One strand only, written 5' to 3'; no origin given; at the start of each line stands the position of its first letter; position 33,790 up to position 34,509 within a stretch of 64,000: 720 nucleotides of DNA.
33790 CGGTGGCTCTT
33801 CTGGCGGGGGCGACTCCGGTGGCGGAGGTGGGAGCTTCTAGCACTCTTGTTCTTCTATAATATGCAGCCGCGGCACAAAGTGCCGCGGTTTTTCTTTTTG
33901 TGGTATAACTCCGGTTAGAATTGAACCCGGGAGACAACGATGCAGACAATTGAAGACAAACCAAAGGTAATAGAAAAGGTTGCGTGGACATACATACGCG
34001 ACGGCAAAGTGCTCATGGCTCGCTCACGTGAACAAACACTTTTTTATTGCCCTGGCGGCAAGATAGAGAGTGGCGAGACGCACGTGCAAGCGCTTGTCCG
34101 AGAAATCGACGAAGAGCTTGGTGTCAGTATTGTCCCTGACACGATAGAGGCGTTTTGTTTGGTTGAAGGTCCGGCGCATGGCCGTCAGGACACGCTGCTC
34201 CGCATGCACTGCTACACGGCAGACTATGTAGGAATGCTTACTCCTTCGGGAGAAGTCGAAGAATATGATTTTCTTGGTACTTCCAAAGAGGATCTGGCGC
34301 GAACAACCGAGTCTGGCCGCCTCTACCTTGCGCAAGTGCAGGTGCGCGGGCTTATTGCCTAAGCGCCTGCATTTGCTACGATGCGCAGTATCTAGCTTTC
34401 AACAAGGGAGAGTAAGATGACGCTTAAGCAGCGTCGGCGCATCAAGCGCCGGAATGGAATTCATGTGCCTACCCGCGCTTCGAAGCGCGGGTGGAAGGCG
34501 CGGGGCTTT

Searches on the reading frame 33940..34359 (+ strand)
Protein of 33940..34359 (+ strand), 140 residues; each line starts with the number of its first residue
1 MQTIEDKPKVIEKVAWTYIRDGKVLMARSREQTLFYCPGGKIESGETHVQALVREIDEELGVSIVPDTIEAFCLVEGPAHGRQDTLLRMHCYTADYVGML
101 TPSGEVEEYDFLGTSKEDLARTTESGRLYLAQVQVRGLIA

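Call 3: search_protein_families(library=pfam, proteins=[window:33940-34359:+], max_evalue=1)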
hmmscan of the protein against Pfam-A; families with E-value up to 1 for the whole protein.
window:33940-34359:+ (140 aa): 4 families
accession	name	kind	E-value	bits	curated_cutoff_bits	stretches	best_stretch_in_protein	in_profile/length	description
PF00293.34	NUDIX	-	4.2e-11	43.4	21.1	1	19-112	10-113/134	NUDIX domain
PF14815.12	NUDIX_4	-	0.006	16.8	35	1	18-96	4-79/113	NUDIX domain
PF22327.2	Nudt16-like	-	0.013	15.8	27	1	24-64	25-65/161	U8 snoRNA-decapping enzyme-like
PF13869.12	NUDIX_2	-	0.21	11.4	27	1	24-62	60-97/188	Nucleotide hydrolase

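Call 4: search_protein_families(library=padloc, proteins=[window:33940-34359:+], max_evalue=1)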
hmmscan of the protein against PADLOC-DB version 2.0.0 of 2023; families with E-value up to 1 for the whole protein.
window:33940-34359:+ (140 aa): 1 family
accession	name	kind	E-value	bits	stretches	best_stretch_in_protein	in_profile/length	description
PDLC04899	PDC-S07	-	6.1e-14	49.8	1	9-112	5-107/135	-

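Call 5: search_protein_families(library=ncbifam, proteins=[window:33940-34359:+], max_evalue=1)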
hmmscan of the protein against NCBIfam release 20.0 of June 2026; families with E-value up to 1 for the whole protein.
window:33940-34359:+ (140 aa): 23 families
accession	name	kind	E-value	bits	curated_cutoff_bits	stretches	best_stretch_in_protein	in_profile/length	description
NF007834.0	PRK10546.1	equivalog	1.6e-10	40.9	156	1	9-66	2-63/135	pyrimidine (deoxy)nucleoside triphosphate diphosphatase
NF006530.0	PRK08999.1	equivalog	5.8e-10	38.7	245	1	20-64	16-64/315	Nudix family hydrolase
TIGR00586.1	mutt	equivalog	2.5e-08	34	97.9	1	35-72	34-69/129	8-oxo-dGTP diphosphatase MutT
NF008044.0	PRK10776.1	equivalog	2.6e-07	30.6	148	1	35-65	33-63/130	8-oxo-dGTP diphosphatase MutT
NF001937.0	PRK00714.1-4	equivalog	1.1e-05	25.1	139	1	20-63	18-61/161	RNA pyrophosphohydrolase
TIGR02705.1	nudix_YtkD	equivalog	2.7e-05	23.8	154.4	1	26-63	39-75/156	RNA deprotection pyrophosphohydrolase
NF001936.0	PRK00714.1-3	equivalog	7e-05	22.8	118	1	17-63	18-65/155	RNA pyrophosphohydrolase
NF001934.0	PRK00714.1-1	equivalog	7.4e-05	22.2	241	1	20-63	18-61/176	RNA pyrophosphohydrolase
NF006961.0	PRK09438.1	equivalog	0.00027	20.4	103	1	18-66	16-65/151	dihydroneopterin triphosphate diphosphatase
NF012016.0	PRK15472.1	equivalog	0.00029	20.5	95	1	37-74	35-72/141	nucleoside triphosphatase NudI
NF001299.0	PRK00241.1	equivalog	0.00078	19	158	1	20-64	144-190/263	NAD(+) diphosphatase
NF001938.0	PRK00714.1-5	equivalog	0.0012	18.2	116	1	28-65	40-77/172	RNA pyrophosphohydrolase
NF003791.0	PRK05379.2-3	equivalog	0.0016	17.7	409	1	18-83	209-276/340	bifunctional nicotinamide-nucleotide adenylyltransferase/Nudix hydroxylase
NF001935.0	PRK00714.1-2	equivalog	0.0032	17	259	1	30-63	29-61/183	RNA pyrophosphohydrolase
NF041652.1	Nud_hyd_Dein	equivalog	0.009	16.3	200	1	27-64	37-74/152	Nudix hydrolase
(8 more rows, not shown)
